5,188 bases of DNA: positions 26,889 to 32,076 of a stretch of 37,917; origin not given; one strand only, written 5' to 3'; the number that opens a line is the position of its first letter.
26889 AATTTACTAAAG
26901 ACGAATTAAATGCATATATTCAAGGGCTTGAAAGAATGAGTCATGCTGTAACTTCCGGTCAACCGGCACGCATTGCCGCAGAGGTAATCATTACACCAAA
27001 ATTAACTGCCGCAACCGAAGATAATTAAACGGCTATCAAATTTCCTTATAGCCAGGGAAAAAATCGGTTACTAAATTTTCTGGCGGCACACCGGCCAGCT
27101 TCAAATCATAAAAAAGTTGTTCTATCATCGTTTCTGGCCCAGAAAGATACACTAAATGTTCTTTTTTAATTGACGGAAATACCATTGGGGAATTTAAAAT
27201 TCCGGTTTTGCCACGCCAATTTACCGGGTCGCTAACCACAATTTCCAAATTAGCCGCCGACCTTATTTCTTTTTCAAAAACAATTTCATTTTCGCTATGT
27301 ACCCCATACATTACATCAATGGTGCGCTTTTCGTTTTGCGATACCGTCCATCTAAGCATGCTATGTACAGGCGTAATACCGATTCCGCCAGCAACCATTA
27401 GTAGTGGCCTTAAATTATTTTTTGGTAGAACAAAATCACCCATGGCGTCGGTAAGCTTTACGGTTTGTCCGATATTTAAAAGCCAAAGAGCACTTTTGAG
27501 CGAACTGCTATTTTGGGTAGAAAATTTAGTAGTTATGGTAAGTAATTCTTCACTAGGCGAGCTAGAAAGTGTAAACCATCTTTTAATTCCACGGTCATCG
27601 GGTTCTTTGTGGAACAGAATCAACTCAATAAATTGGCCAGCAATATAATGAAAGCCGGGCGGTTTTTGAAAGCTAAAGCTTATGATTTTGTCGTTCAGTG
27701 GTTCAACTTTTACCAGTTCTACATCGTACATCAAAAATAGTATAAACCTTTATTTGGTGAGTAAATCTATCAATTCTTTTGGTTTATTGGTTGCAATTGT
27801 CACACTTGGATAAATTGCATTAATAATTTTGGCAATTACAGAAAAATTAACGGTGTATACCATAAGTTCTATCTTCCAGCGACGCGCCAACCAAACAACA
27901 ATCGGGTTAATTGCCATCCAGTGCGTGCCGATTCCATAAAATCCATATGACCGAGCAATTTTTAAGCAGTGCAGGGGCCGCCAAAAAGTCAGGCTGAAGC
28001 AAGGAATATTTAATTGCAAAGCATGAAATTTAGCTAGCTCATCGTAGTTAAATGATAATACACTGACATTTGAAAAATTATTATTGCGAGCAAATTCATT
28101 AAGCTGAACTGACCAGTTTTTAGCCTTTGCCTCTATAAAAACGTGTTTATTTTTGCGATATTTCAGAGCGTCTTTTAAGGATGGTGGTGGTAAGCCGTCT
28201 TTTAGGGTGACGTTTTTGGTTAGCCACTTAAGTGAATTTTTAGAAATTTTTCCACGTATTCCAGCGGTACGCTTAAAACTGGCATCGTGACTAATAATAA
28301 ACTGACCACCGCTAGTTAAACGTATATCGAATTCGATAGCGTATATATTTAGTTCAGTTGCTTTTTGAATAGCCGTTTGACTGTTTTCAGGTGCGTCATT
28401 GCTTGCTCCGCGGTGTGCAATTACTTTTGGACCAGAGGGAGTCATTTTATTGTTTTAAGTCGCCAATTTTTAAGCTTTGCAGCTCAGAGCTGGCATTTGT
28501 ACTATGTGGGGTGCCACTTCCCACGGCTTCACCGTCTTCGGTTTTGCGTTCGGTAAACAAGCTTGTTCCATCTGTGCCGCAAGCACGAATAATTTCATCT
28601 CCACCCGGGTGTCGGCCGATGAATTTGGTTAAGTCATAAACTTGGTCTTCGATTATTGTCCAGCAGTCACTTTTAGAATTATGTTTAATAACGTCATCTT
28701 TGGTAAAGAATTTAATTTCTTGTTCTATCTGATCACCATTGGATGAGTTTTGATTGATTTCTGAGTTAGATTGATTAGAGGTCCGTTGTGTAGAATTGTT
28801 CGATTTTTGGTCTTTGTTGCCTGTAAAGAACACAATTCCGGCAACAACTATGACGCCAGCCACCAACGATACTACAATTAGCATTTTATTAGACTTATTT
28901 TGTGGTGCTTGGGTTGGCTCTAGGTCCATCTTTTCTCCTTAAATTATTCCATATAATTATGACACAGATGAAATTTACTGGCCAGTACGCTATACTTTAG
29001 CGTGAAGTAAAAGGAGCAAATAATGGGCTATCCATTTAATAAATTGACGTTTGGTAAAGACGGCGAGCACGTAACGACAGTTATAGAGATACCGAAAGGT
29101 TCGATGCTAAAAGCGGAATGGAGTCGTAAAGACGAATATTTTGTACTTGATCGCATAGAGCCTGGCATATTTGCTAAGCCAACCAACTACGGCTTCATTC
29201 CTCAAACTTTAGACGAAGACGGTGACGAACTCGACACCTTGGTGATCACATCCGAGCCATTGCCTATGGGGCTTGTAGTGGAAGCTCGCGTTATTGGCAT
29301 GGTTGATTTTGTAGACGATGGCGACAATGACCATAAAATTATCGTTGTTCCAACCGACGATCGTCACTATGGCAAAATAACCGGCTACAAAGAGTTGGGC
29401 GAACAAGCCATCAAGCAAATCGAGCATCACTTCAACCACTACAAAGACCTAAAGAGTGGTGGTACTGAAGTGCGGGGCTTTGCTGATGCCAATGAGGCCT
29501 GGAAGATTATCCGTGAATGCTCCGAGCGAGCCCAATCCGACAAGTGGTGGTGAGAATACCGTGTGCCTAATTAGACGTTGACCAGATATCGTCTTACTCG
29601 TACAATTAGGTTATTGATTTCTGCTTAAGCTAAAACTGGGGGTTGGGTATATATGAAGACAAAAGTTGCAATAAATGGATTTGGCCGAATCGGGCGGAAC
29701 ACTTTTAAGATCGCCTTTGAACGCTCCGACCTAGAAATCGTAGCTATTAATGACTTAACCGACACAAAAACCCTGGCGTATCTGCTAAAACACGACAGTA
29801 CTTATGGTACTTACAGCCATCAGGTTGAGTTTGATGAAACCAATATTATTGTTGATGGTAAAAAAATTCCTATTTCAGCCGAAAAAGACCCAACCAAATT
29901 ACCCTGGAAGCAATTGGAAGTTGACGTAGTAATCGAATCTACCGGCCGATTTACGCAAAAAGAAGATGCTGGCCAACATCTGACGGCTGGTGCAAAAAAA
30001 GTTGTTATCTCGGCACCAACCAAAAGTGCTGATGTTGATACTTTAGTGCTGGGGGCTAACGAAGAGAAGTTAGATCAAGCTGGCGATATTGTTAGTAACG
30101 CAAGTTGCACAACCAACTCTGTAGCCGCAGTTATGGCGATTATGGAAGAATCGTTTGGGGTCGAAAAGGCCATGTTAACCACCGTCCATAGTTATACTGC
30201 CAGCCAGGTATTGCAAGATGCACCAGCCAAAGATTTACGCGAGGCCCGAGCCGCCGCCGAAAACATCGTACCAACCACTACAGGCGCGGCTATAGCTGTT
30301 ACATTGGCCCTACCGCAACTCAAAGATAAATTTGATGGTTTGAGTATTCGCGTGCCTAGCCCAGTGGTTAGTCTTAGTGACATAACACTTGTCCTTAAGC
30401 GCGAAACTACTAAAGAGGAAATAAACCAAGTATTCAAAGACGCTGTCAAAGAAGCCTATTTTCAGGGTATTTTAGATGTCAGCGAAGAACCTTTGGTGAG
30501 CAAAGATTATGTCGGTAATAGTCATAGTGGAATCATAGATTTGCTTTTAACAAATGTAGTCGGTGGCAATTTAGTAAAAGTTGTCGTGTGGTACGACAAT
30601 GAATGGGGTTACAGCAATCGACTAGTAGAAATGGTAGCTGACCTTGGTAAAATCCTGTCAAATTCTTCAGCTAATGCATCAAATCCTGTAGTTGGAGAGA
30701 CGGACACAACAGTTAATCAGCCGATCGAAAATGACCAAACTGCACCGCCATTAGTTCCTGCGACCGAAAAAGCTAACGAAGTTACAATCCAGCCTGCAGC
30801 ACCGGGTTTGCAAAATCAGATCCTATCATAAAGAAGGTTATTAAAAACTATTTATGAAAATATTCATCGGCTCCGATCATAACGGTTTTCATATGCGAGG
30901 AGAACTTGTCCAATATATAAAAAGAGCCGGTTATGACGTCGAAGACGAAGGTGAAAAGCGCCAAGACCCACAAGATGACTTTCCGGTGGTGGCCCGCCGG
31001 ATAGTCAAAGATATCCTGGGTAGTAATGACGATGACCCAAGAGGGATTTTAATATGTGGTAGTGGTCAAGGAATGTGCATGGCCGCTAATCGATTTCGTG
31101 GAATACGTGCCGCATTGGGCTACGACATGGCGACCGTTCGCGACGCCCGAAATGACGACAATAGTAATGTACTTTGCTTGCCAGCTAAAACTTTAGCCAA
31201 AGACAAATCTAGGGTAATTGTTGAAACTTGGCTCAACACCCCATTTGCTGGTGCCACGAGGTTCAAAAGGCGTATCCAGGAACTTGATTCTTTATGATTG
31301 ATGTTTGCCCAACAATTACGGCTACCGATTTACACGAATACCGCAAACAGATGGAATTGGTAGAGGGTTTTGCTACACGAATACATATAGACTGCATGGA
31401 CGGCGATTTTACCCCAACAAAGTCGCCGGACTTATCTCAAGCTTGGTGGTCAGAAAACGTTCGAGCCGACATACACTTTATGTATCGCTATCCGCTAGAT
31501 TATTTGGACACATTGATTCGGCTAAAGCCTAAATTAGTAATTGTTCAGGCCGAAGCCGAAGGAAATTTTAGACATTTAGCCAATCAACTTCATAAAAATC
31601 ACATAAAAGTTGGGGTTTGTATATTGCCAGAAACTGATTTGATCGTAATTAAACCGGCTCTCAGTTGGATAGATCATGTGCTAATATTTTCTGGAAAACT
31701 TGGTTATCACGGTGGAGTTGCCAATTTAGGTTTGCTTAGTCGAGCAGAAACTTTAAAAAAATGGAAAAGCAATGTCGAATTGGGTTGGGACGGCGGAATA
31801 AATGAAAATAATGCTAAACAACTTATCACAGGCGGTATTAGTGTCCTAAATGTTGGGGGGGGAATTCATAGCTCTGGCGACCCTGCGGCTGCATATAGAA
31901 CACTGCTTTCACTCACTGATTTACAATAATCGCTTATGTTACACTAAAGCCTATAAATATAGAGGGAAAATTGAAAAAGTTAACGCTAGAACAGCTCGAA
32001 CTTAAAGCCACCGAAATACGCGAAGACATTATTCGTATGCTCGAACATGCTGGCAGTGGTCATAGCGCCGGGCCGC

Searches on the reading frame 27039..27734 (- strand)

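Call 71: search_protein_families(library=pfam, proteins=[window:27039-27734:-], max_evalue=0.0001)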
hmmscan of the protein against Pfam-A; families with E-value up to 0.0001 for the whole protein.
window:27039-27734:- (232 aa): 1 family
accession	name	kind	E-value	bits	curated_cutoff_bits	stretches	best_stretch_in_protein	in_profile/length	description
PF00175.26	NAD_binding_1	-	6.2e-12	46.6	22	1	113-205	1-105/109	Oxidoreductase NAD-binding domain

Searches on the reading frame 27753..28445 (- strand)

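Call 72: search_protein_families(library=pfam, proteins=[window:27753-28445:-], max_evalue=0.0001)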
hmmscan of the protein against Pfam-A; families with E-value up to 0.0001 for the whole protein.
window:27753-28445:- (231 aa): 1 family
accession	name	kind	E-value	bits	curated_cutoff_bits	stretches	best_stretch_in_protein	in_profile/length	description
PF03009.23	GDPD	-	1.2e-17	65.3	23.6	1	11-200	1-221/244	Glycerophosphoryl diester phosphodiesterase family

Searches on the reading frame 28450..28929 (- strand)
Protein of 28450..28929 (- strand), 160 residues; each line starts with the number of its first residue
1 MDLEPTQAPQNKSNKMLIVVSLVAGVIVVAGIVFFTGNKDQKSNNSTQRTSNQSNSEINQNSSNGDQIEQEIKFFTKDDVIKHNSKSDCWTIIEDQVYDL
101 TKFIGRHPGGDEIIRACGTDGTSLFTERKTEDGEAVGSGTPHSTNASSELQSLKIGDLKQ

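Call 72: search_protein_families(library=pfam, proteins=[window:28450-28929:-], max_evalue=0.0001)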
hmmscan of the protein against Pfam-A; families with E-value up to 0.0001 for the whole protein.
window:28450-28929:- (160 aa): 1 family
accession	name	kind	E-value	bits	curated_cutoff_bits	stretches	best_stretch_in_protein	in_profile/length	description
PF00173.33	Cyt-b5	-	5e-17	62.1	23.7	1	76-158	1-73/74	Cytochrome b5-like Heme/Steroid binding domain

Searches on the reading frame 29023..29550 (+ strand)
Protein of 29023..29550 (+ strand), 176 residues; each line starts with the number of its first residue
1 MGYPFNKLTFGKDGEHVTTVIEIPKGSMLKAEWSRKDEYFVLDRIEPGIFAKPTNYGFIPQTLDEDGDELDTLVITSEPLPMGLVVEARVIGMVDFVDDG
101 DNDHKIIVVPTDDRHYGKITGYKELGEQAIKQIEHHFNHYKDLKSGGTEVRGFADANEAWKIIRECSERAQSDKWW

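Call 72: search_protein_families(library=pfam, proteins=[window:29023-29550:+], max_evalue=0.0001)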
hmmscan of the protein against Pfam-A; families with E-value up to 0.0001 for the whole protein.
window:29023-29550:+ (176 aa): 1 family
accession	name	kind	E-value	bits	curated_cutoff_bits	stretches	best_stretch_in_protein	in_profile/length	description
PF00719.24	Pyrophosphatase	-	4.7e-46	156.8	23.5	1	20-170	2-152/153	Inorganic pyrophosphatase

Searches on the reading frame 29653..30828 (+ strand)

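Call 72: search_protein_families(library=pfam, proteins=[window:29653-30828:+], max_evalue=0.0001)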
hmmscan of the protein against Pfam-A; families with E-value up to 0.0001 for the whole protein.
window:29653-30828:+ (392 aa): 2 families
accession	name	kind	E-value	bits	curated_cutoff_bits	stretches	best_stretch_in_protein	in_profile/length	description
PF02800.25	Gp_dh_C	-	2.5e-53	180.3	24.4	1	158-314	2-158/158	Glyceraldehyde 3-phosphate dehydrogenase, C-terminal domain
PF00044.30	Gp_dh_N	-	4.8e-40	136.4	31.7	1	4-103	2-101/101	Glyceraldehyde 3-phosphate dehydrogenase, NAD binding domain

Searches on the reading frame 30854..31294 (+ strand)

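Call 72: search_protein_families(library=pfam, proteins=[window:30854-31294:+], max_evalue=0.0001)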
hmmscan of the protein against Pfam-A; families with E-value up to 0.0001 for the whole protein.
window:30854-31294:+ (147 aa): 1 family
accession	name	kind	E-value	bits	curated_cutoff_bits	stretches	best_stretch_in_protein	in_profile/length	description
PF02502.23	LacAB_rpiB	-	4.7e-39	134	24.7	1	3-144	1-138/138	Ribose/Galactose Isomerase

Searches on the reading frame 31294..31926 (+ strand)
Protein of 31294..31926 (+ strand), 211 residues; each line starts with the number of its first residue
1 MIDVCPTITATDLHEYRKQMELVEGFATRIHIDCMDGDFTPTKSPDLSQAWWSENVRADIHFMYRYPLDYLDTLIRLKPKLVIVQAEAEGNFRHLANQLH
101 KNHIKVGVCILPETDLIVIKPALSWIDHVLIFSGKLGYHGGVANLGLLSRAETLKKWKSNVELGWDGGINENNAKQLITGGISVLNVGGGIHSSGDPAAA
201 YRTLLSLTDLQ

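Call 72: search_protein_families(library=pfam, proteins=[window:31294-31926:+], max_evalue=0.0001)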
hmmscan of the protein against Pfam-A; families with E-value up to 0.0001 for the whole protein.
window:31294-31926:+ (211 aa): 1 family
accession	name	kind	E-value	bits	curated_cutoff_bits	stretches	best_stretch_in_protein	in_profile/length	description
PF00834.25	Ribul_P_3_epim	-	4.1e-21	75.7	21.1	1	4-191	2-197/198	Ribulose-phosphate 3 epimerase family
